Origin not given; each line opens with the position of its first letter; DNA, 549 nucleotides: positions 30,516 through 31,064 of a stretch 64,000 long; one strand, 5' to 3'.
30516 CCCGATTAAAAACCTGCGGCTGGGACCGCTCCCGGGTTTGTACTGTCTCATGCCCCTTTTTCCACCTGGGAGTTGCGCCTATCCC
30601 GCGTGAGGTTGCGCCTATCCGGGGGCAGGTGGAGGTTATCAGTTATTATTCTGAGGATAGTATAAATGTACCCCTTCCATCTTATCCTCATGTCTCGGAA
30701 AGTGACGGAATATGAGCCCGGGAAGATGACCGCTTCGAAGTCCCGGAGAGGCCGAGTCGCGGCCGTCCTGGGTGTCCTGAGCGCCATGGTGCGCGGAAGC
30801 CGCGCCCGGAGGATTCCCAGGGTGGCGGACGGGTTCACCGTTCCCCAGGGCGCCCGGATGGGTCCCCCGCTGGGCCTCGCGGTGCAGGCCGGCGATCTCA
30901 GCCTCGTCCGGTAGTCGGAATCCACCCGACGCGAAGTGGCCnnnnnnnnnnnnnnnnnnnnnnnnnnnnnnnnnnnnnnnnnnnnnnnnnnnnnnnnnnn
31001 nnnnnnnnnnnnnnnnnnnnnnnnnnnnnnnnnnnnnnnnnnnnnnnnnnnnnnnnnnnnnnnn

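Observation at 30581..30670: Tandem 13-bp direct repeats at helical periodicity beside a consensus TATA box in the coxG/xdhC intergenic region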

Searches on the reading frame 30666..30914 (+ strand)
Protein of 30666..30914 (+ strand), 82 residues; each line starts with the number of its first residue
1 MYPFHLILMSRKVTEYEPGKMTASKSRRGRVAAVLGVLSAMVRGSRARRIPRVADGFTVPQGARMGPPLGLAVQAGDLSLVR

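Call 10: search_protein_families(library=pfam, proteins=[window:30666-30914:+], max_evalue=0.01)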
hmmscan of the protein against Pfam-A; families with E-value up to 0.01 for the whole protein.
window:30666-30914:+ (82 aa): 0 families

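Call 13: find_homologous_proteins(query=window:30666-30914:+, max_evalue=0.01)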
Query window:30666-30914:+ (82 aa): 1 proteins with E <= 0.01 among 8 candidates.
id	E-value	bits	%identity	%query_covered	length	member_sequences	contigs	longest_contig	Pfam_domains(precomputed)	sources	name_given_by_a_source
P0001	6.1e-38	145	100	90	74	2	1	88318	-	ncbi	ncbi:MAG: hypothetical protein ACE5JE_01690 [Thermoplasmata archaeon]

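Call 28: find_homologous_proteins(query=A1, max_evalue=0.01)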
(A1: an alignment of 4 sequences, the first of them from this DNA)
Query A1 (4 sequences) (74 aa, profile of the alignment): 8 proteins with E <= 0.01 among 341 candidates.
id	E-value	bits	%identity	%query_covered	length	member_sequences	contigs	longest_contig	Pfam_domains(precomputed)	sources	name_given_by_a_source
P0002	1.4e-38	149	46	100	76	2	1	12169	-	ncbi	ncbi:MAG: hypothetical protein ACE5KQ_03805 [Thermoplasmata archaeon]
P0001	1.2e-32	130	100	100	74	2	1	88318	-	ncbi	ncbi:MAG: hypothetical protein ACE5JE_01690 [Thermoplasmata archaeon]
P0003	1.9e-29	119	49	100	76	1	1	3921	-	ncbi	-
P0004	6.6e-27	111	46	100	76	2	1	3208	-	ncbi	ncbi:MAG: hypothetical protein V3U17_04945 [Thermoplasmata archaeon]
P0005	1.5e-25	107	49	88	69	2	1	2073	-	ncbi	ncbi:MAG: hypothetical protein V3R46_02380, partial [Thermoplasmata archaeon]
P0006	1.2e-22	98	43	100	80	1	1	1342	-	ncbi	-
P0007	9.1e-21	92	46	68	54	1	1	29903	-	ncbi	-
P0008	1.2e-16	78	63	36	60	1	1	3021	-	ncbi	ncbi:MAG: hypothetical protein V3U30_02125 [Thermoplasmata archaeon]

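Call 29: find_encoding_contigs(protein=P0003, flank=3000, max_places=4)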
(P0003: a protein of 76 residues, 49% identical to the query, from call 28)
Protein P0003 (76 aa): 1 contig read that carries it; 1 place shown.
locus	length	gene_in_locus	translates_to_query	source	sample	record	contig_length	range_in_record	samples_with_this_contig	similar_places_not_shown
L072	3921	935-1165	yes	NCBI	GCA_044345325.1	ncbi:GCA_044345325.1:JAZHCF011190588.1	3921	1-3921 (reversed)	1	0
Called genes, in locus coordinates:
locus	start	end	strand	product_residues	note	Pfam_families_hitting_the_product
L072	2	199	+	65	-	?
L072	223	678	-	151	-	PF06240:COXG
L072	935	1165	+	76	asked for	-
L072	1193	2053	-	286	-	PF02625:XdhC_CoxI, PF13478:XdhC_C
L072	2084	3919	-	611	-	?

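Call 30: find_encoding_contigs(protein=P0004, flank=3000, max_places=4)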
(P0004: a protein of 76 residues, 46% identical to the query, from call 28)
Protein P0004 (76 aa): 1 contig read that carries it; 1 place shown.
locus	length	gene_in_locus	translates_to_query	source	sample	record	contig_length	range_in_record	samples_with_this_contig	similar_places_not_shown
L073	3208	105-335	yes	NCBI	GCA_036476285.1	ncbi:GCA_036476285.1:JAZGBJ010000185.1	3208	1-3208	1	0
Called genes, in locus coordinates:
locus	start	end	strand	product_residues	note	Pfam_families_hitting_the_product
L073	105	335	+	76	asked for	-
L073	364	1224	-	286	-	PF02625:XdhC_CoxI, PF13478:XdhC_C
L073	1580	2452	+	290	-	PF00941:FAD_binding_5, PF03450:CO_deh_flav_C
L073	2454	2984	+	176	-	PF01799:Fer2_2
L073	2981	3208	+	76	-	PF01315:Ald_Xan_dh_C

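Call 31: find_encoding_contigs(protein=P0006, flank=3000, max_places=4)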
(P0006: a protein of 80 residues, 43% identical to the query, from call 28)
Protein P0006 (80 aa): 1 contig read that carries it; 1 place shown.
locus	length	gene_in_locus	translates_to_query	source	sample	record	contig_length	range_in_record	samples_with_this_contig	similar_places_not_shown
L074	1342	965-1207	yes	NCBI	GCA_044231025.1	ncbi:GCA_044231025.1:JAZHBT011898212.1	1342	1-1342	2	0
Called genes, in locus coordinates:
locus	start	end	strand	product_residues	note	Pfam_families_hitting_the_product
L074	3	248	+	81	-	?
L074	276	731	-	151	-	PF06240:COXG, PF10604:Polyketide_cyc2 (weak)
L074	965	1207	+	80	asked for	-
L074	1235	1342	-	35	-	?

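Call 32: find_encoding_contigs(protein=P0008, flank=3000, max_places=4)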
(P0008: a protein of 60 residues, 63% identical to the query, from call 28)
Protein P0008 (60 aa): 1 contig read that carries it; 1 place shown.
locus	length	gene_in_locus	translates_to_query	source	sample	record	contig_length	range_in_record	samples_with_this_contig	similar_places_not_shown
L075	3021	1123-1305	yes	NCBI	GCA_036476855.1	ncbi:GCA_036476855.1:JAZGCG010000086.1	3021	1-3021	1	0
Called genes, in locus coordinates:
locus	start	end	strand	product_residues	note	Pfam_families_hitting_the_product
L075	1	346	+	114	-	PF00994:MoCF_biosynth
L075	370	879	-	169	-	PF10604:Polyketide_cyc2 (faint), PF06240:COXG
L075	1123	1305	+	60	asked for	-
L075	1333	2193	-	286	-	PF02625:XdhC_CoxI, PF13478:XdhC_C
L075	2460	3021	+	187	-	PF00941:FAD_binding_5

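Call 59: search_protein_families(library=ncbifam, proteins=[P0001, P0002, P0003], max_evalue=1)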
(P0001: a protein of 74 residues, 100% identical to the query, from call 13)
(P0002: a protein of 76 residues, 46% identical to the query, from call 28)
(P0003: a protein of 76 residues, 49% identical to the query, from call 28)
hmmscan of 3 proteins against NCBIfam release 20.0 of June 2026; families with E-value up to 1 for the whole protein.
P0001 (74 aa): 0 families

P0002 (76 aa): 0 families

P0003 (76 aa): 0 families

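Call 60: search_solved_structures(query=A5, max_evalue=10)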
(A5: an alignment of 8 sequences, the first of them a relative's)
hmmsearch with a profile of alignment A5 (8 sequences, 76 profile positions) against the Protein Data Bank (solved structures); distinct sequences matched with E-value up to 10: 0.

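Call 64: predict_structure(alignment_id=A5)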
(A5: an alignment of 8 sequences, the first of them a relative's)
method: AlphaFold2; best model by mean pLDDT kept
length: 74 residues; sequences in the alignment: 8
mean_pLDDT: 56.6   pTM: 0.27
mean pLDDT of the five models: 56.6, 55.8, 54.4, 52.6, 51.7
residues with pLDDT >= 90: 0; 70-90: 12; 50-70: 41; < 50: 21
segments of 3 or more residues with pLDDT < 50: 1-3, 47-49, 60-66
pLDDT, mean of each block of 10 residues (from residue 1): 51 57 77 66 50 52 46 50
secondary structure, 60 per line:
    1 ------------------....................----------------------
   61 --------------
elements in order: H19-38

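Call 94: search_protein_representatives(alignment_id=A5)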
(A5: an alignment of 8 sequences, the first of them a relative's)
Query: 8 sequences, 76 profile positions. Proteins with E-value up to 0.001 (for the whole library): 7; up to 1e-10: 4; up to 1e-30: 2. The best 7 are listed.
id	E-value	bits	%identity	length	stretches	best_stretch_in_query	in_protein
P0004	2.6e-36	139.5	-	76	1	1-76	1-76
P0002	1.5e-33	130.7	-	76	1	1-76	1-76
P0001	1.7e-29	117.7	-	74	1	1-76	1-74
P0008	5.1e-25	103.3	-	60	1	17-76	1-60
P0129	2.3e-09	53.2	-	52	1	23-75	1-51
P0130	8.6e-07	44.9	-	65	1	1-37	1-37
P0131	4.7e-06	42.6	-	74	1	1-72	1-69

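Call 96: find_encoding_contigs(protein=P0131, flank=2500, max_places=3)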
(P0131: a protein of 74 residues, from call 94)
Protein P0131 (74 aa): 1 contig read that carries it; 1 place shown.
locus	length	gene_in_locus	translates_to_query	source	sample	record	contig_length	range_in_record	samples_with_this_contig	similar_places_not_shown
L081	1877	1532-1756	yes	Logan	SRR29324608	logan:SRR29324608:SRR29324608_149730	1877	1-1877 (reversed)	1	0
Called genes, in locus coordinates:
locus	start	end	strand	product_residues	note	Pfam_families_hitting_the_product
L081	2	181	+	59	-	?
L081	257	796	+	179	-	PF00994:MoCF_biosynth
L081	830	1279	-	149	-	PF06240:COXG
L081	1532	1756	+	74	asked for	-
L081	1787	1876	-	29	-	?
